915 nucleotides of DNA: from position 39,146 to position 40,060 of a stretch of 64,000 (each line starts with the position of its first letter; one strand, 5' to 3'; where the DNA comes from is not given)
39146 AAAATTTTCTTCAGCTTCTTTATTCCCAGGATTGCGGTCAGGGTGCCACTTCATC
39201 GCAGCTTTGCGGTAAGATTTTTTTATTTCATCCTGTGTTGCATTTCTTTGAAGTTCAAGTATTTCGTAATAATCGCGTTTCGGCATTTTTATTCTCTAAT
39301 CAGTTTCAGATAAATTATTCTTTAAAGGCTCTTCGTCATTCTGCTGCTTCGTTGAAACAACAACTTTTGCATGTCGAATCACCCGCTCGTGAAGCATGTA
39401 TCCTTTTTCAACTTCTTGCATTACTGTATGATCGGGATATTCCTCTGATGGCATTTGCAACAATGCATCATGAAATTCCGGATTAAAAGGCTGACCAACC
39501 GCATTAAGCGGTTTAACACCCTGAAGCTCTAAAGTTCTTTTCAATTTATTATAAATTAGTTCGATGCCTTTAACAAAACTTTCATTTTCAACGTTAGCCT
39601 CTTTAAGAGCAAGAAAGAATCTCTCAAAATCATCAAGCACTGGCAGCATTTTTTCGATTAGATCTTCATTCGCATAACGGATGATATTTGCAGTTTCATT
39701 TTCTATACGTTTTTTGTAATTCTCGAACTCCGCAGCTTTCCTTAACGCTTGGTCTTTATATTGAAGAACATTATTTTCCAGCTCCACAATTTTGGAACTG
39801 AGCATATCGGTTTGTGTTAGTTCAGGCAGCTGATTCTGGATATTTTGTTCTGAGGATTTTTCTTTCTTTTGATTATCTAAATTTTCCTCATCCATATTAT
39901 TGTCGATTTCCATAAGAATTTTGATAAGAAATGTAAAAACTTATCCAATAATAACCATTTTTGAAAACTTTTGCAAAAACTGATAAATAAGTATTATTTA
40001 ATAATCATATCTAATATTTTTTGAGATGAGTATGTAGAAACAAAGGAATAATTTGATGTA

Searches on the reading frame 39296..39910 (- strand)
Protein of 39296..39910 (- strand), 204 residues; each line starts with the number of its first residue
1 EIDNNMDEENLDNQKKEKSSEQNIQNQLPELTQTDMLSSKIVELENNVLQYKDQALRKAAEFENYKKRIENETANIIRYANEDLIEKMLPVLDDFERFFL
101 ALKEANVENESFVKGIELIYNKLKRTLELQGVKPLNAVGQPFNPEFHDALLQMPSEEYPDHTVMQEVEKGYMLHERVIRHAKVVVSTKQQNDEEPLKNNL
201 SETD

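Call 51: find_homologous_proteins(query=window:39296-39910:-, max_evalue=1e-20)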
Query window:39296-39910:- (204 aa): 6179 proteins with E <= 1e-20 among 6687 candidates; the best 120 are listed.
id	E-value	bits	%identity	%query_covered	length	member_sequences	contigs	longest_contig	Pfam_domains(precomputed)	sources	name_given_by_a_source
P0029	1.2e-123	428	100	100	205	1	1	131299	PF01025.25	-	-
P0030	4.0e-90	319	77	98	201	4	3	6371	PF01025.25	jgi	jgi:molecular chaperone GrpE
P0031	1.3e-88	314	76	98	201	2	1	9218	PF01025.25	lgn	-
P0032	1.1e-82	295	68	98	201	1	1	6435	PF01025.25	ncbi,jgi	jgi:molecular chaperone GrpE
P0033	6.0e-82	292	69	97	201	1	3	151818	PF01025.25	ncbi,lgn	-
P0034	7.9e-82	292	71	98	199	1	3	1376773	PF01025.25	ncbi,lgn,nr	ncbi:MAG: nucleotide exchange factor GrpE [Ignavibacteriales bacterium]|nr:nucleotide exchange facto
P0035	5.3e-81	289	67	98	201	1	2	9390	PF01025.25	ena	-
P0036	1.2e-80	288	67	98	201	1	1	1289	PF01025.25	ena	-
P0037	1.6e-79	284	66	97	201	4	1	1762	PF01025.25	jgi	-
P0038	1.8e-79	284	67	99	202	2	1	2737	PF01025.25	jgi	-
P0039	1.9e-79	284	66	97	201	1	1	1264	PF01025.25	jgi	-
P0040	6.7e-79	282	65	97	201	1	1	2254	PF01025.25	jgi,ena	-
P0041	7.8e-77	276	67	98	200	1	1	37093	PF01025.25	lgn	-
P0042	9.9e-76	272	66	99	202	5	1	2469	PF01025.25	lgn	-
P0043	1.5e-75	271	63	100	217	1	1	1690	PF01025.25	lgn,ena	-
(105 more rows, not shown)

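Call 52: find_encoding_contigs(protein=P0031, flank=4500, max_places=2)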
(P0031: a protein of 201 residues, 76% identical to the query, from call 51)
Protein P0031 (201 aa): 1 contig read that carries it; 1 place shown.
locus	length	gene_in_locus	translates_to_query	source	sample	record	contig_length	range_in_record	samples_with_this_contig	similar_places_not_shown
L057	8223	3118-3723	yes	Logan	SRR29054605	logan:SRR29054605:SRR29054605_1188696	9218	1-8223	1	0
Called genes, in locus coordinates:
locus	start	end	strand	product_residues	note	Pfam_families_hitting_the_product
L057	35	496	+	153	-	PF01797:Y1_Tnp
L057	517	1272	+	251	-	PF00596:Aldolase_II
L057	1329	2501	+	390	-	PF01820:Dala_Dala_lig_N, PF02222:ATP-grasp (weak), PF02786:CPSase_L_D2, PF07478:Dala_Dala_lig_C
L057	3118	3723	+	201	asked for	PF01025:GrpE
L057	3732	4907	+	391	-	PF00226:DnaJ, PF01556:DnaJ_C, PF00684:DnaJ_CXXCXGXG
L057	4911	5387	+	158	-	PF14520:HHH_5 (faint), PF00633:HHH (weak), PF12836:HHH_3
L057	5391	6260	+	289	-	PF11104:PilM_2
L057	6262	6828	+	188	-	PF03602:Cons_hypoth95, PF05175:MTS, PF13847:Methyltransf_31, PF13649:Methyltransf_25 (weak)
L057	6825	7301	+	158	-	PF01467:CTP_transf_like, PF08218:Citrate_ly_lig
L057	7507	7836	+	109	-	PF24839:DUF7718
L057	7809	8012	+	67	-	-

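Call 53: find_encoding_contigs(protein=P0030, flank=4500, max_places=3)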
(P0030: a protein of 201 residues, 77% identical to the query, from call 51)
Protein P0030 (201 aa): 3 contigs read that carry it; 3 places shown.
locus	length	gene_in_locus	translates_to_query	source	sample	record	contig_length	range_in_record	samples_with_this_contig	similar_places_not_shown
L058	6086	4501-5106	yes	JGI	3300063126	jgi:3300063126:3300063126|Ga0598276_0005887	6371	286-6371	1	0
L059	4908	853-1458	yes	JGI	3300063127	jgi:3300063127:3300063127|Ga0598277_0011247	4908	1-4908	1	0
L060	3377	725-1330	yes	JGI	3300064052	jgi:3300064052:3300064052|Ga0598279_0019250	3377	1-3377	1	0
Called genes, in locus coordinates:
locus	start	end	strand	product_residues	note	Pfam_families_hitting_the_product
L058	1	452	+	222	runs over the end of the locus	PF02163:Peptidase_M50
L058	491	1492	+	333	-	PF01118:Semialdhyde_dh, PF02774:Semialdhyde_dhC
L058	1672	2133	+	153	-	PF01797:Y1_Tnp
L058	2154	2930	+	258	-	PF00596:Aldolase_II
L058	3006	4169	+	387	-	PF01820:Dala_Dala_lig_N, PF02222:ATP-grasp, PF02786:CPSase_L_D2, PF07478:Dala_Dala_lig_C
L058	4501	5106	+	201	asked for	PF01025:GrpE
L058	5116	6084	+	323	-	?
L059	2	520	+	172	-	?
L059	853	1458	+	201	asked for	PF01025:GrpE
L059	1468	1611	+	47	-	PF00226:DnaJ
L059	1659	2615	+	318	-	PF01556:DnaJ_C, PF00684:DnaJ_CXXCXGXG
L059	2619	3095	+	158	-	PF00633:HHH (faint), PF12836:HHH_3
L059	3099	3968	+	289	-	PF11104:PilM_2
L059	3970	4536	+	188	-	PF03602:Cons_hypoth95, PF05175:MTS (weak), PF13847:Methyltransf_31, PF13649:Methyltransf_25 (weak)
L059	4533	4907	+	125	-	?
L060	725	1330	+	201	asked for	PF01025:GrpE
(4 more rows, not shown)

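Call 54: find_encoding_contigs(protein=P0034, flank=4500, max_places=2)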
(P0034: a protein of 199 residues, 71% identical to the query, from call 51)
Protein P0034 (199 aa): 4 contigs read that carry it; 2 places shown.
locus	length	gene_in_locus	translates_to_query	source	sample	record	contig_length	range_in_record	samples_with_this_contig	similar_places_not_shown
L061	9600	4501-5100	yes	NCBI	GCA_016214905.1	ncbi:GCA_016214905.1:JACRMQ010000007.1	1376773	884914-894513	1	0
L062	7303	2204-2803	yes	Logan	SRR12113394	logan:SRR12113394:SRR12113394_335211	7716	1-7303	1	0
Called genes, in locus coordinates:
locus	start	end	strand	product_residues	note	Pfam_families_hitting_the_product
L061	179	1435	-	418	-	PF00437:T2SSE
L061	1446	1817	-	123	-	PF00072:Response_reg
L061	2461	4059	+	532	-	-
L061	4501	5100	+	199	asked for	PF01025:GrpE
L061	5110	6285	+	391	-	PF00226:DnaJ, PF01556:DnaJ_C, PF00684:DnaJ_CXXCXGXG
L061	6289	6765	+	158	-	PF14520:HHH_5 (faint), PF00633:HHH (weak), PF12836:HHH_3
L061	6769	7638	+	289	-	PF11104:PilM_2 (weak)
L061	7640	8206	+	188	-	PF03602:Cons_hypoth95, PF05175:MTS, PF13847:Methyltransf_31, PF13649:Methyltransf_25 (weak)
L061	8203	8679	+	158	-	PF01467:CTP_transf_like, PF08218:Citrate_ly_lig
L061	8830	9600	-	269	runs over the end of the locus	PF03446:NAD_binding_2 (faint), PF02153:PDH_N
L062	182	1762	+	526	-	-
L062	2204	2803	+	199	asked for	PF01025:GrpE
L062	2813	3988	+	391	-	PF00226:DnaJ, PF01556:DnaJ_C, PF00684:DnaJ_CXXCXGXG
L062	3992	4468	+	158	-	PF14520:HHH_5 (faint), PF00633:HHH (weak), PF12836:HHH_3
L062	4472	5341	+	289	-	PF11104:PilM_2 (weak)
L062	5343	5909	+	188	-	PF03602:Cons_hypoth95, PF05175:MTS, PF13847:Methyltransf_31, PF13649:Methyltransf_25 (weak)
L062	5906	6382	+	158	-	PF01467:CTP_transf_like, PF08218:Citrate_ly_lig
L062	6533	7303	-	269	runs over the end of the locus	PF03446:NAD_binding_2 (faint), PF02153:PDH_N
